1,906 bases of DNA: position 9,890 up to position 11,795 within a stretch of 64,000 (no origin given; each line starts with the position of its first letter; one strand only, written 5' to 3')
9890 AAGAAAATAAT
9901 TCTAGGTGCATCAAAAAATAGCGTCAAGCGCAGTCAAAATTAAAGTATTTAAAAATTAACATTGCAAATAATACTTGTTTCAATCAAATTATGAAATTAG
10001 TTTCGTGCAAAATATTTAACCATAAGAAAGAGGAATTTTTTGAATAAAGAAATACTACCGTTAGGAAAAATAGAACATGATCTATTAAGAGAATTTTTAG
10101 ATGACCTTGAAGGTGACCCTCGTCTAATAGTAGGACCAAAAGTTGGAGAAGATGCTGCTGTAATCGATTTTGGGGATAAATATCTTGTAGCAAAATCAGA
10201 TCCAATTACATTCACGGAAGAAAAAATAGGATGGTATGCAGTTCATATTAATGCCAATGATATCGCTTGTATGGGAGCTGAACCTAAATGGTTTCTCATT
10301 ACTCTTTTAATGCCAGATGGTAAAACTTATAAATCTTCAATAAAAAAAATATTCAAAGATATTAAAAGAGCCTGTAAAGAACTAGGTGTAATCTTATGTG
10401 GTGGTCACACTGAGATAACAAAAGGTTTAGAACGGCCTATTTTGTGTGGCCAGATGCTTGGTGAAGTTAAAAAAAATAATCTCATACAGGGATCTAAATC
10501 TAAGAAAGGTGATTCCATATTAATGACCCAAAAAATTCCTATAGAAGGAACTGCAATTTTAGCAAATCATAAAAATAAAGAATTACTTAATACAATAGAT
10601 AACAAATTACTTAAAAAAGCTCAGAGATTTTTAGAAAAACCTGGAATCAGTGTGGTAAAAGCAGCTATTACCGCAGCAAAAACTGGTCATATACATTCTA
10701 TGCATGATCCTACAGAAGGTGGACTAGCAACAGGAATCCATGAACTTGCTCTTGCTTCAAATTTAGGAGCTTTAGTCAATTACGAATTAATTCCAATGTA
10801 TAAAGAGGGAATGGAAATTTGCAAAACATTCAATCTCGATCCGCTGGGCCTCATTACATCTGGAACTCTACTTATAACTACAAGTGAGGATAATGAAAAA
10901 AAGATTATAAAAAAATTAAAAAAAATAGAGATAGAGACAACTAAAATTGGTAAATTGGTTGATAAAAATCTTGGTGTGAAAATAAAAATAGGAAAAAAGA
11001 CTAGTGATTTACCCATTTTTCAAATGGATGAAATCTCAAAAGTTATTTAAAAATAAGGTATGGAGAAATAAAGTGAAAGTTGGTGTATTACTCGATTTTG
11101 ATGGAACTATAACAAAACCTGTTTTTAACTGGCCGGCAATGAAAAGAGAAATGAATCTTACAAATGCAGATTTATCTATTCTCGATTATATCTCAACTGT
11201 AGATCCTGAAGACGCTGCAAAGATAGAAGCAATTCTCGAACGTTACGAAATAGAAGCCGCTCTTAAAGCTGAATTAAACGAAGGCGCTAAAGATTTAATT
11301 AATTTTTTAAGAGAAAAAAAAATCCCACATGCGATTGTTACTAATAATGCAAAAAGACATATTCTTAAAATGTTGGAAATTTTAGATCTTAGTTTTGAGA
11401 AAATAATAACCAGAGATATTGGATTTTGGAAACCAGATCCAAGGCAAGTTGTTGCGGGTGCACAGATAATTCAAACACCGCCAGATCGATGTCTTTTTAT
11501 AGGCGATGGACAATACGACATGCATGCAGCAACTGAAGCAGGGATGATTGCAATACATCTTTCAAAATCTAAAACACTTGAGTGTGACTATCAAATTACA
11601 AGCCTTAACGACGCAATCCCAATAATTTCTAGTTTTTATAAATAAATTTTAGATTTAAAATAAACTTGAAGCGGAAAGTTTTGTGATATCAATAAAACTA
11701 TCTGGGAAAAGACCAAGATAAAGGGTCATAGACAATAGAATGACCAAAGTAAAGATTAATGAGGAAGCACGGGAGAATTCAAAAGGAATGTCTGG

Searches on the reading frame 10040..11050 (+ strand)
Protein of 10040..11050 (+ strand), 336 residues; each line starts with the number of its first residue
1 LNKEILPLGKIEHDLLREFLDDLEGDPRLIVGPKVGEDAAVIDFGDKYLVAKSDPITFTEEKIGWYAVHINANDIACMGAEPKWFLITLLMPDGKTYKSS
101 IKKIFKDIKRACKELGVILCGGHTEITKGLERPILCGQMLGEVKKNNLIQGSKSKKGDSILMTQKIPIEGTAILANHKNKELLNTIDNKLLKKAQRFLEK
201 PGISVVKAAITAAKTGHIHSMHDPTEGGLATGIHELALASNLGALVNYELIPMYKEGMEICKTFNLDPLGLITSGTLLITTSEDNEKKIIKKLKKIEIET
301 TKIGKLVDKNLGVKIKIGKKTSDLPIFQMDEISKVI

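Call 19: search_protein_families(library=ncbifam, proteins=[window:10040-11050:+], max_evalue=0.00001)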
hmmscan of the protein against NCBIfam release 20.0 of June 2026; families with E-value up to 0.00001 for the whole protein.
window:10040-11050:+ (336 aa): 16 families
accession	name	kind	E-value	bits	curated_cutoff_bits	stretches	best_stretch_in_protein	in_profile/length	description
TIGR02124.1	hypE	equivalog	9.5e-34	116.8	251.6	1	35-310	32-304/332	hydrogenase expression/formation protein HypE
TIGR01379.1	thiL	equivalog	5e-29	101.3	184.15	1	34-319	22-306/320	thiamine-phosphate kinase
TIGR00476.1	selD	equivalog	1.8e-24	86.5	125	1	10-263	14-263/311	selenide, water dikinase SelD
NF004353.0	PRK05731.2-2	equivalog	3.3e-24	85.5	301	1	34-325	17-295/311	thiamine-phosphate kinase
NF002098.0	PRK00943.1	equivalog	2e-23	82.9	299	1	23-257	36-261/347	selenide, water dikinase SelD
NF010705.0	PRK14105.1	equivalog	1.4e-17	63.6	291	1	16-315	30-335/345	selenide, water dikinase SelD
TIGR01736.1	FGAM_synth_II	equivalog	1.3e-16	60.1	525.75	1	74-330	100-354/718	phosphoribosylformylglycinamidine synthase subunit PurL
NF004351.0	PRK05731.1-4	equivalog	4.7e-16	58.8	324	1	12-275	16-271/321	thiamine-phosphate kinase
NF002290.1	PRK01213.1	equivalog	5.4e-15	54.6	648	1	67-324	460-706/723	phosphoribosylformylglycinamidine synthase subunit PurL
TIGR03267.1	methan_mark_2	hypoth_equivalog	9.5e-15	54.5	365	1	34-329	42-315/323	methanogenesis marker 2 protein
NF004354.0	PRK05731.2-3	equivalog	2.4e-13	50.1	204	1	58-311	44-264/273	thiamine-phosphate kinase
TIGR00878.1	purM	equivalog_domain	4.5e-13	49.1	236.35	1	61-308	75-331/332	phosphoribosylformylglycinamidine cyclo-ligase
TIGR04049.1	AIR_rel_sll0787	hypoth_equivalog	5.8e-13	48.6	321.3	1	34-319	41-302/318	sll0787 family AIR synthase-like protein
NF004350.0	PRK05731.1-1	equivalog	1.2e-09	37.5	441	1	12-314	5-304/325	thiamine-phosphate kinase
TIGR04050.1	MSMEG_0567_Cter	hypoth_equivalog_domain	1.2e-07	31.5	312.2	1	35-127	32-123/296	MSMEG_0567/sll0787 family protein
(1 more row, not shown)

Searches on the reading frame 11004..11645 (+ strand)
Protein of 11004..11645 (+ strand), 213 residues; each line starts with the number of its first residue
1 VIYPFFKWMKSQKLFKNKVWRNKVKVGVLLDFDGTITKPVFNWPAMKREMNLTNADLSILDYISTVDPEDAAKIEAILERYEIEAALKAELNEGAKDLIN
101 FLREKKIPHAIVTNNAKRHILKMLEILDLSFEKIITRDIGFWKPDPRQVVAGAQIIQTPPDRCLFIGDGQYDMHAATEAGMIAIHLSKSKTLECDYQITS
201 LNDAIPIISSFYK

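Call 19: search_protein_families(library=ncbifam, proteins=[window:11004-11645:+], max_evalue=0.00001)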
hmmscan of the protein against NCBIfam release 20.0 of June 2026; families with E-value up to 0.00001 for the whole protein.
window:11004-11645:+ (213 aa): 23 families
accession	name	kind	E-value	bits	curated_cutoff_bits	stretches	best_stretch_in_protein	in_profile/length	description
TIGR01449.2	PGP_bact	equivalog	1.1e-12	47.9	180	1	74-186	69-184/213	phosphoglycolate phosphatase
NF009695.0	PRK13222.1-2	equivalog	1.2e-12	47.8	225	1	65-186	68-193/226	phosphoglycolate phosphatase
TIGR02253.1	CTE7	subfamily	1.7e-11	44.4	169.75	1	92-203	96-219/221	TIGR02253 family HAD-type hydrolase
TIGR01509.1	HAD-SF-IA-v3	subfamily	2.9e-11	43.8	29.4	1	28-185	2-153/154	HAD-IA family hydrolase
TIGR01549.1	HAD-SF-IA-v1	subfamily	2.7e-10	40.8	23.3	1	28-180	2-149/149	HAD-IA family hydrolase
NF009804.0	PRK13288.1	equivalog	9.6e-10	38.3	218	1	46-208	37-210/215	pyrophosphatase PpaX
NF009696.0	PRK13222.1-3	equivalog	1.2e-09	38.1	359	1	75-181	72-181/223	N-acetylmuramic acid 6-phosphate phosphatase MupP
NF009698.0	PRK13223.1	equivalog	1.7e-09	37.3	466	1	65-187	76-201/272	phosphoglycolate phosphatase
TIGR02009.1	PGMB-YQAB-SF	subfamily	2.6e-09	37.5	153.35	1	89-184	88-184/186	beta-phosphoglucomutase family hydrolase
NF009694.0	PRK13222.1-1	equivalog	7.9e-09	35.2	415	1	75-187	95-211/252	phosphoglycolate phosphatase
TIGR01990.1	bPGM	equivalog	9.7e-09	35.4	189.4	1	88-186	87-186/187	beta-phosphoglucomutase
TIGR02252.1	DREG-2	subfamily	2.3e-08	34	155.2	1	71-184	88-202/203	HAD hydrolase, REG-2-like, family IA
TIGR01662.1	HAD-SF-IIIA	subfamily_domain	5.5e-08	33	44.6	0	88-185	23-137/141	HAD-IIIA family hydrolase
TIGR01454.1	AHBA_synth_RP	hypoth_equivalog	5.5e-08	32.7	246.65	1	86-190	71-178/205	AHBA synthesis associated protein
NF007854.0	PRK10563.1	equivalog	8.8e-08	32.1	211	1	79-183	75-182/221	6-phosphogluconate phosphatase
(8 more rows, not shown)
